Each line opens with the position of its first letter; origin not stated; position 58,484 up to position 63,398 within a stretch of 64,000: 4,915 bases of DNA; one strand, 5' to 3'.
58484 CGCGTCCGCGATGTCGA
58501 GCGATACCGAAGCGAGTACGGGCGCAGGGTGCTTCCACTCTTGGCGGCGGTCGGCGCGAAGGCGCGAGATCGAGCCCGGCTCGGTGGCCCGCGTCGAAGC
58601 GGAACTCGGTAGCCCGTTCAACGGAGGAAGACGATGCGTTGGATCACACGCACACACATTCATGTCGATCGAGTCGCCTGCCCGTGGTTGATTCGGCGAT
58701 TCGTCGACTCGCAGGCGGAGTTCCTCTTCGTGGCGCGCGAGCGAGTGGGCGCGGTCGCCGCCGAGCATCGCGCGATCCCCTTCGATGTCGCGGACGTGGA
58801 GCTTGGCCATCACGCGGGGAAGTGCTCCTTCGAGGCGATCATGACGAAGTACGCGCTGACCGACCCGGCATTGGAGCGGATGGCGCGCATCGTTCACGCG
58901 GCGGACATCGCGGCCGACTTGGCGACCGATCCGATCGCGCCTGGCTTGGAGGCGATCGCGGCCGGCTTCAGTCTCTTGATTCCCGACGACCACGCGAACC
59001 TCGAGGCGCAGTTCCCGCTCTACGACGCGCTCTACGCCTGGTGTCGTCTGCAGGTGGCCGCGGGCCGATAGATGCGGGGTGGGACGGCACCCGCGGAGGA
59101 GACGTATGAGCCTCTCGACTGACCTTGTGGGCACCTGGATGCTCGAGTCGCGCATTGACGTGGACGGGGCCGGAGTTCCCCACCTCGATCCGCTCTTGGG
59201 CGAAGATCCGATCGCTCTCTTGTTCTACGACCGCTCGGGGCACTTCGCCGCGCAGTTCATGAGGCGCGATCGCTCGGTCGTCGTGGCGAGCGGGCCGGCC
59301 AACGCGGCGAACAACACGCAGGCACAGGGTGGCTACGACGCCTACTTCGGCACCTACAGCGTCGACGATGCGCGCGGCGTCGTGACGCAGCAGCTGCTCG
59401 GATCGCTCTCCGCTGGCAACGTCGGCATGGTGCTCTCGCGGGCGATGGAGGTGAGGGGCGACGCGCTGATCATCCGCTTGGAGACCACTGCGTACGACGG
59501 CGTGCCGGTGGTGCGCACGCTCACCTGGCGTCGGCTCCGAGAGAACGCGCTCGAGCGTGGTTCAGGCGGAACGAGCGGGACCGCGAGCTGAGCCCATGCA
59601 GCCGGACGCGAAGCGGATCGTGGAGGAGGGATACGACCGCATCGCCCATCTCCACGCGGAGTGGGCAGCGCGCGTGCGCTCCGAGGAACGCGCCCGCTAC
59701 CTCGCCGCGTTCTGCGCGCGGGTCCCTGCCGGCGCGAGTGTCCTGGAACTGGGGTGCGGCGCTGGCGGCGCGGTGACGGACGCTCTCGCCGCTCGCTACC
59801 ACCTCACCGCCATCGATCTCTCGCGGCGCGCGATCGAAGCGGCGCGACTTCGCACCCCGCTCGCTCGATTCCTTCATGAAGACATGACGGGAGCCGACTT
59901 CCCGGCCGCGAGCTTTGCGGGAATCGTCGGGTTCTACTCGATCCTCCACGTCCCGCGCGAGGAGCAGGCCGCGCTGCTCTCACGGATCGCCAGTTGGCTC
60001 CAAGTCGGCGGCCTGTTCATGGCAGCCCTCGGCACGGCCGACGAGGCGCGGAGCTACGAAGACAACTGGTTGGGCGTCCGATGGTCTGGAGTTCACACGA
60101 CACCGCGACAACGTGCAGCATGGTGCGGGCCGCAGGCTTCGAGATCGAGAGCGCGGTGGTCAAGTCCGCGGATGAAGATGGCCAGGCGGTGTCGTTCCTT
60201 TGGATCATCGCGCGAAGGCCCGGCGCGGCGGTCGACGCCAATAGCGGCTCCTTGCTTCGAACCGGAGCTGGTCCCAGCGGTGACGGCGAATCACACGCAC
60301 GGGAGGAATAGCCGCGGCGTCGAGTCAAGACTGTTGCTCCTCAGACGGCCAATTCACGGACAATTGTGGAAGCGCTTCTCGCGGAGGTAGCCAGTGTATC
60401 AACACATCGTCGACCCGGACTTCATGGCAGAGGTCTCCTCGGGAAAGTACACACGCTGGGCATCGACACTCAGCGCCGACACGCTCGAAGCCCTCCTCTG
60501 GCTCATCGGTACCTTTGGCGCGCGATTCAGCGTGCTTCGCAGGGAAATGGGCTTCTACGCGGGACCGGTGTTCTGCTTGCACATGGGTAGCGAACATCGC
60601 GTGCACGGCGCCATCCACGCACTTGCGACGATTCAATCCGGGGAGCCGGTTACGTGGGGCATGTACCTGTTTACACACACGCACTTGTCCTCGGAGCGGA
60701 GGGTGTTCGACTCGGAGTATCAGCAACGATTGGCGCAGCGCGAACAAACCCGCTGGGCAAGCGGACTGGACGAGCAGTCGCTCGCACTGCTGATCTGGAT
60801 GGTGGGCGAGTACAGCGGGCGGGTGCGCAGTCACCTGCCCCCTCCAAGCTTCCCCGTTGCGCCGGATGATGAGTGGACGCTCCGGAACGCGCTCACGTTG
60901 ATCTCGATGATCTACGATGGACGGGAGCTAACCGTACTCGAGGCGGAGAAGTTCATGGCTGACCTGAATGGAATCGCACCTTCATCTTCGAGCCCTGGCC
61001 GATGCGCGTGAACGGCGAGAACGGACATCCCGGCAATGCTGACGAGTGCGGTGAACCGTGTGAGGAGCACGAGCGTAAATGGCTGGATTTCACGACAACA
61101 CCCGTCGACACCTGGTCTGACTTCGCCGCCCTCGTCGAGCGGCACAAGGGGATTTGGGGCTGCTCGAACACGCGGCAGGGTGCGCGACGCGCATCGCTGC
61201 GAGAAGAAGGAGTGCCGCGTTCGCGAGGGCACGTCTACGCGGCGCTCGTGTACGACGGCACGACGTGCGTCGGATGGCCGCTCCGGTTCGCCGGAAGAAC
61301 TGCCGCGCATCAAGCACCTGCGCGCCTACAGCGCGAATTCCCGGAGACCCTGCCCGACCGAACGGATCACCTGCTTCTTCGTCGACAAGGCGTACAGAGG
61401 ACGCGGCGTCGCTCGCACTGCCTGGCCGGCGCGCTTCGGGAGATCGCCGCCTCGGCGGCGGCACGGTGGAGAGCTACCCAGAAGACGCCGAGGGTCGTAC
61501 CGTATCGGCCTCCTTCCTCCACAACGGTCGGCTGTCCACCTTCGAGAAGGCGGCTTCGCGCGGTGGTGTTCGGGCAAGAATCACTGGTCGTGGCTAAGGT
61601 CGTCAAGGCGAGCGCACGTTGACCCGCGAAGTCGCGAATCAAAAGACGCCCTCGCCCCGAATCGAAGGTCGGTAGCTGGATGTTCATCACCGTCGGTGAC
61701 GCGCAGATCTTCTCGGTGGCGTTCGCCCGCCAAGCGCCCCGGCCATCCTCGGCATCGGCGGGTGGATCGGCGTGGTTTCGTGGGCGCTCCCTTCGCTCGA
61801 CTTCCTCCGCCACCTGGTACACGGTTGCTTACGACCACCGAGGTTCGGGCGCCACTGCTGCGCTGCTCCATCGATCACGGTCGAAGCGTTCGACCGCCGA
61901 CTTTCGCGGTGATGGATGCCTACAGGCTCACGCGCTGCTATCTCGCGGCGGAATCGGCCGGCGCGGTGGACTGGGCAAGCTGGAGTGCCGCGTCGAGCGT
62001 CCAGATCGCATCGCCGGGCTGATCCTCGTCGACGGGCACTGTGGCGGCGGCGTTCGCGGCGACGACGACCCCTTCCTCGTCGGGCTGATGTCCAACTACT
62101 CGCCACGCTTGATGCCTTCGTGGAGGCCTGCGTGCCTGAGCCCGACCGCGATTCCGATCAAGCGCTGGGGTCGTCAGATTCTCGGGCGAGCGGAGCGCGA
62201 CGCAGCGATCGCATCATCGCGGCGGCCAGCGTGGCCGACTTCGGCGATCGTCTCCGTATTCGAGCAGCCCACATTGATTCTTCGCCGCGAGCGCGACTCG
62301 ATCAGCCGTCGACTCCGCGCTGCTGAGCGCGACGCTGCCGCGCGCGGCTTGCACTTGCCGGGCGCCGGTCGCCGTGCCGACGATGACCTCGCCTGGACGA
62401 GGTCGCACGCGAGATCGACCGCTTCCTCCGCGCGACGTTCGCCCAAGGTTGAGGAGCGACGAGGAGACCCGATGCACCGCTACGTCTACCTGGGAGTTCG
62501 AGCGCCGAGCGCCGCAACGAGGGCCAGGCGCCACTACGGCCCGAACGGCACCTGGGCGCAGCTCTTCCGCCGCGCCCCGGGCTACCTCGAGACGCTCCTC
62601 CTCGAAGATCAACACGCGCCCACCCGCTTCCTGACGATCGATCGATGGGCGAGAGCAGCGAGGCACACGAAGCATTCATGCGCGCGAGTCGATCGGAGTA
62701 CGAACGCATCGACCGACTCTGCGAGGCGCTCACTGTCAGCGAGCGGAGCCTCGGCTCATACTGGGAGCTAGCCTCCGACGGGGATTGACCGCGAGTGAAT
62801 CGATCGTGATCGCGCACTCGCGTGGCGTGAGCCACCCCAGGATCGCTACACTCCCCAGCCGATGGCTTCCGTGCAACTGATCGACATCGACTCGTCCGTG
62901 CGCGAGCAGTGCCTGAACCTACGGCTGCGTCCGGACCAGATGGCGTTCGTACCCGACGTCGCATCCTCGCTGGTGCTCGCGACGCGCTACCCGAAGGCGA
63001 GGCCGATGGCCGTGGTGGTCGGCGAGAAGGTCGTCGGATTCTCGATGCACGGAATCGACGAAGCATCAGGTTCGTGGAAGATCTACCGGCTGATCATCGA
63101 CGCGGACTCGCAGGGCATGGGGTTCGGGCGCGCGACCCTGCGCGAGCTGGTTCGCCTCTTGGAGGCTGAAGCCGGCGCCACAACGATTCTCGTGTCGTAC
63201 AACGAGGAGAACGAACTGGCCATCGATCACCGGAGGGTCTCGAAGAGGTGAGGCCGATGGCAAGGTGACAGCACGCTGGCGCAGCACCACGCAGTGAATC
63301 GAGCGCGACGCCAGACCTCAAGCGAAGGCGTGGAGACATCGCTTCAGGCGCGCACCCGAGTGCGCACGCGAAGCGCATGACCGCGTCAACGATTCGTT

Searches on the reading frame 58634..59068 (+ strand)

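Call 64: search_protein_families(library=pfam, max_evalue=0.001, proteins=[window:58634-59068:+])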
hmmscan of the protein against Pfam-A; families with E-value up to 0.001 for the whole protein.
window:58634-59068:+ (145 aa): 1 family
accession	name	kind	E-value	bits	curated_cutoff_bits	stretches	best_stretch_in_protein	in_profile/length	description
PF09828.14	ChrB_C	-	8.3e-49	165.8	25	1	3-137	1-132/132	ChrB, C-terminal domain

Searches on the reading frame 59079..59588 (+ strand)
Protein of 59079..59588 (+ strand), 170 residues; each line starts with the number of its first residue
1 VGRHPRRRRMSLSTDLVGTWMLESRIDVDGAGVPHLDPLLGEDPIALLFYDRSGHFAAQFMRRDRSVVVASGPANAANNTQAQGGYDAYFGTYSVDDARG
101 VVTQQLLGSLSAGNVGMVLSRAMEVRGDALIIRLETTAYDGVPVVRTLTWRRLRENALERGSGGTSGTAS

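Call 64: search_protein_families(library=pfam, max_evalue=0.001, proteins=[window:59079-59588:+])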
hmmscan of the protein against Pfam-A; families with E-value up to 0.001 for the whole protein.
window:59079-59588:+ (170 aa): 1 family
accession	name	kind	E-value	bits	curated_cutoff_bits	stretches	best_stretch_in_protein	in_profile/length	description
PF13924.12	Lipocalin_5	-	4.1e-14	53.1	25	1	17-152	1-141/142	Lipocalin-like domain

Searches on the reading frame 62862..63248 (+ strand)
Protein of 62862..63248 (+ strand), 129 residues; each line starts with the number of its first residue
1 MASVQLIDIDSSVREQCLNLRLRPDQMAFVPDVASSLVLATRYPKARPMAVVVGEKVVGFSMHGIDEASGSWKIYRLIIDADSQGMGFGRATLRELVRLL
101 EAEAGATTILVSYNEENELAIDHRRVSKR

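Call 64: search_protein_families(library=pfam, max_evalue=0.001, proteins=[window:62862-63248:+])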
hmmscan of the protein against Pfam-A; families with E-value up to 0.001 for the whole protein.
window:62862-63248:+ (129 aa): 2 families
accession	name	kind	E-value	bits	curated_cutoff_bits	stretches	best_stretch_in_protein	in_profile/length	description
PF00583.31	Acetyltransf_1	-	3.9e-06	27.6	20.7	1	43-118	30-105/116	Acetyltransferase (GNAT) family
PF13508.13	Acetyltransf_7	-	0.0003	21.6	27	1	53-111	10-67/84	Acetyltransferase (GNAT) domain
